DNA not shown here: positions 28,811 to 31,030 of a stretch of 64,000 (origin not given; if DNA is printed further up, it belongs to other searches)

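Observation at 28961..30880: FabH-type ketosynthase fused to a heme-oxygenase-like diiron domain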

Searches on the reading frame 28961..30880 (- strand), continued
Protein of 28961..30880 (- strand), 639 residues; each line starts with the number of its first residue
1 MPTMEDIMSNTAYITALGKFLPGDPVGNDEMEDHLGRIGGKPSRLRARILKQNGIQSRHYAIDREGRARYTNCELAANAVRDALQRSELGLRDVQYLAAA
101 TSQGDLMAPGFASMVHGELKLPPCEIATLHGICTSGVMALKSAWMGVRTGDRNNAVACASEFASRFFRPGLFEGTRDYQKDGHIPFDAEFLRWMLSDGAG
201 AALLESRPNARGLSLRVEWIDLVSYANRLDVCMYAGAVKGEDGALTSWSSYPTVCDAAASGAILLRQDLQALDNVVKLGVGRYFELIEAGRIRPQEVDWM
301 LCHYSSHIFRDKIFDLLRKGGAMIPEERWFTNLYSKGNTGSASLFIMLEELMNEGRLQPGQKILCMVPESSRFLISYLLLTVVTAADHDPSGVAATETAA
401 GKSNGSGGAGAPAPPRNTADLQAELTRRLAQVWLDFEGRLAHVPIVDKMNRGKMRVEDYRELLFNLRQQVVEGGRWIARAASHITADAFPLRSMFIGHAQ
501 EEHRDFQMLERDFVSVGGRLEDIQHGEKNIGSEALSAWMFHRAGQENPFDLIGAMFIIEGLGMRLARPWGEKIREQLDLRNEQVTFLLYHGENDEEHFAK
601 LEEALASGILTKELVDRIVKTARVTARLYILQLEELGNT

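Call 14: find_encoding_contigs(protein=P0001, flank=10000, max_places=2)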
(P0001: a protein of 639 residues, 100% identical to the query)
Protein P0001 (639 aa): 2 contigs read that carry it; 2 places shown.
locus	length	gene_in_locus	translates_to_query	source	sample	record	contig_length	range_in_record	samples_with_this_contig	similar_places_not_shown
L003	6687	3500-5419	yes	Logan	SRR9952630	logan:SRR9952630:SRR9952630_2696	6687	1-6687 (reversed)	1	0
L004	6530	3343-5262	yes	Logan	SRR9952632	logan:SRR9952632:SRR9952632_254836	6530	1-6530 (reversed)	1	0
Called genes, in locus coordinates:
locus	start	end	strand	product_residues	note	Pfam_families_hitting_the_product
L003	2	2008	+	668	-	?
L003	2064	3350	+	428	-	PF01266:DAO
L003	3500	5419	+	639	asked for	PF08541:ACP_syn_III_C, PF14518:Haem_oxygenas_2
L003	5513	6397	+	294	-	PF22523:DUF6999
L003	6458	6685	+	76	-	?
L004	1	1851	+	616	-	?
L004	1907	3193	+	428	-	PF01266:DAO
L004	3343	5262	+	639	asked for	PF08541:ACP_syn_III_C, PF14518:Haem_oxygenas_2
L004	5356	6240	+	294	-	PF22523:DUF6999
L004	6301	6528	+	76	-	?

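Call 67: find_encoding_contigs(protein=P0002, flank=7000, max_places=1)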
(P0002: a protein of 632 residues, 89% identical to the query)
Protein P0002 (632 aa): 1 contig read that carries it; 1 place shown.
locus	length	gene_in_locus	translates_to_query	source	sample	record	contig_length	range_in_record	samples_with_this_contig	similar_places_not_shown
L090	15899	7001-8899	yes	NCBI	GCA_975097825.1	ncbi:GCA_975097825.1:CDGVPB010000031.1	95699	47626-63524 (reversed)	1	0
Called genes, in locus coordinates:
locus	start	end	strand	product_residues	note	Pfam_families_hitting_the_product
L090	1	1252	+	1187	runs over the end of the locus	PF14559:TPR_19, PF21545:T7SS_EccA1_N (weak), PF23914:TPR_CcmH_CycH (weak), PF00515:TPR_1, PF07719:TPR_2 (weak), PF13432:TPR_16, PF13517:FG-GAP_3, PF07593:UnbV_ASPIC, +14 more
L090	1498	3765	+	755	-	PF08448:PAS_4, PF08447:PAS_3 (faint), PF00989:PAS, PF13188:PAS_8 (weak), PF13426:PAS_9, PF00512:HisKA, PF02518:HATPase_c, PF00072:Response_reg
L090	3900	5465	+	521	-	PF01546:Peptidase_M20, PF07687:M20_dimer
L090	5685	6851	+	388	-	PF01266:DAO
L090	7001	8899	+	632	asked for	PF08541:ACP_syn_III_C, PF14518:Haem_oxygenas_2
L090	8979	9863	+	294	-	PF22523:DUF6999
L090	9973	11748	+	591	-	PF00890:FAD_binding_2, PF02910:Succ_DH_flav_C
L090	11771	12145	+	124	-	PF13650:Asp_protease_2 (weak), PF13975:gag-asp_proteas (weak)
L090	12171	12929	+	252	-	PF13085:Fer2_3, PF13187:Fer4_9 (faint), PF13183:Fer4_8, PF13237:Fer4_10, PF13534:Fer4_17 (weak)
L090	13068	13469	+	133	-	PF02300:Fumarate_red_C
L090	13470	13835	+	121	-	PF02313:Fumarate_red_D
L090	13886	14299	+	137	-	PF05635:23S_rRNA_IVP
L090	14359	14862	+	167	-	-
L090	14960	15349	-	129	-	PF01842:ACT, PF13291:ACT_4 (faint), PF19571:ACT_8, PF22629:ACT_AHAS_ss (faint), PF22468:ACT_9 (faint), PF01842:ACT (weak)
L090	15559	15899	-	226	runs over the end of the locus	PF03807:F420_oxidored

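Call 68: find_encoding_contigs(protein=P0073, flank=7000, max_places=1)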
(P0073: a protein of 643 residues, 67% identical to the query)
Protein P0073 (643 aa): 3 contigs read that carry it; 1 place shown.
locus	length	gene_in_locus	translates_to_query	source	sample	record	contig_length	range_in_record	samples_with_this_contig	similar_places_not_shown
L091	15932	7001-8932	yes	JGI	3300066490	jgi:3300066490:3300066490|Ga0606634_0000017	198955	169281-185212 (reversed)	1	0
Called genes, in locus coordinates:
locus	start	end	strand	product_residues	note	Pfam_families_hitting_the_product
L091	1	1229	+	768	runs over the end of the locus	PF26549:Tricorn_N (faint), PF01738:DLH (weak), PF02129:Peptidase_S15 (faint), PF20434:BD-FAE, PF00326:Peptidase_S9, PF08840:BAAT_C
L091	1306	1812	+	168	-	PF00903:Glyoxalase, PF13669:Glyoxalase_4 (weak)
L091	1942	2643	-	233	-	-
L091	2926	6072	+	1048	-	PF12419:DUF3670, PF00176:SNF2-rel_dom, PF00271:Helicase_C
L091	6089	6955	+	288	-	-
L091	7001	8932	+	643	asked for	PF08541:ACP_syn_III_C, PF14518:Haem_oxygenas_2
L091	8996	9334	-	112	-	-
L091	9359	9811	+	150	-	PF13302:Acetyltransf_3 (weak), PF00583:Acetyltransf_1, PF13673:Acetyltransf_10, PF13508:Acetyltransf_7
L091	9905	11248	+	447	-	-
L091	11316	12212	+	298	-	PF22523:DUF6999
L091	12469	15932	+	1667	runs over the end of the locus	PF02811:PHP, PF07733:DNA_pol3_alpha, PF14528:LAGLIDADG_3, PF07733:DNA_pol3_alpha, PF17657:DNA_pol3_finger, PF14579:HHH_6, PF01336:tRNA_anti-codon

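Call 69: find_encoding_contigs(protein=P0005, flank=7000, max_places=1)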
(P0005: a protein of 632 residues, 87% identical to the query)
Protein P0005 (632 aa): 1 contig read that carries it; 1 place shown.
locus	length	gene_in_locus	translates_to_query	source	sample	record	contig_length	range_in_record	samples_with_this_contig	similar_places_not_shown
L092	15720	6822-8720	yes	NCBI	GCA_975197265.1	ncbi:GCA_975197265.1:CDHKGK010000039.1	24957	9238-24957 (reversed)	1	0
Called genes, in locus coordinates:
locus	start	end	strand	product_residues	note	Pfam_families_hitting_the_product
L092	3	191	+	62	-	?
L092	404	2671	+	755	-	PF08448:PAS_4 (weak), PF08447:PAS_3 (faint), PF00989:PAS (weak), PF13188:PAS_8 (weak), PF13426:PAS_9, PF00512:HisKA, PF02518:HATPase_c, PF00072:Response_reg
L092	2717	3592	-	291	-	PF13490:zf-HC2, PF14417:MEDS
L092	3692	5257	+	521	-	PF01546:Peptidase_M20, PF07687:M20_dimer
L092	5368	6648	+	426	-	PF01266:DAO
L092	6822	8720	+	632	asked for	PF08541:ACP_syn_III_C, PF14518:Haem_oxygenas_2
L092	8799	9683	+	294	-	PF22523:DUF6999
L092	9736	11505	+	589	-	PF00890:FAD_binding_2, PF02910:Succ_DH_flav_C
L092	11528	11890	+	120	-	PF13650:Asp_protease_2 (weak), PF13975:gag-asp_proteas (weak)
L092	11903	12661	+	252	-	PF13085:Fer2_3, PF13187:Fer4_9 (faint), PF13183:Fer4_8, PF13237:Fer4_10, PF12838:Fer4_7 (weak), PF13484:Fer4_16 (weak), PF13534:Fer4_17 (weak)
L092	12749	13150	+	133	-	PF02300:Fumarate_red_C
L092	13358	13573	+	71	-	PF05635:23S_rRNA_IVP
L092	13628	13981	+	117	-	PF02313:Fumarate_red_D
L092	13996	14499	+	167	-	-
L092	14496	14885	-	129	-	PF01842:ACT, PF13291:ACT_4 (faint), PF19571:ACT_8, PF22629:ACT_AHAS_ss (faint)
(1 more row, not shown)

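Call 73: search_protein_families(library=pfam, proteins=[L091:9905-11248:+, L091:6089-6955:+], max_evalue=0.001)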
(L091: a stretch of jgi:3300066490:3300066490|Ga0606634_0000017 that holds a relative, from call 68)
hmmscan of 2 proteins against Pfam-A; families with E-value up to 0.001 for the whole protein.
L091:9905-11248:+ (447 aa): 0 families

L091:6089-6955:+ (288 aa): 1 family
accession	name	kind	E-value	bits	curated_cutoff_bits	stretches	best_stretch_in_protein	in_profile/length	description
PF04434.22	SWIM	-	4.6e-05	23.3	19.6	1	142-162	11-34/38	SWIM zinc finger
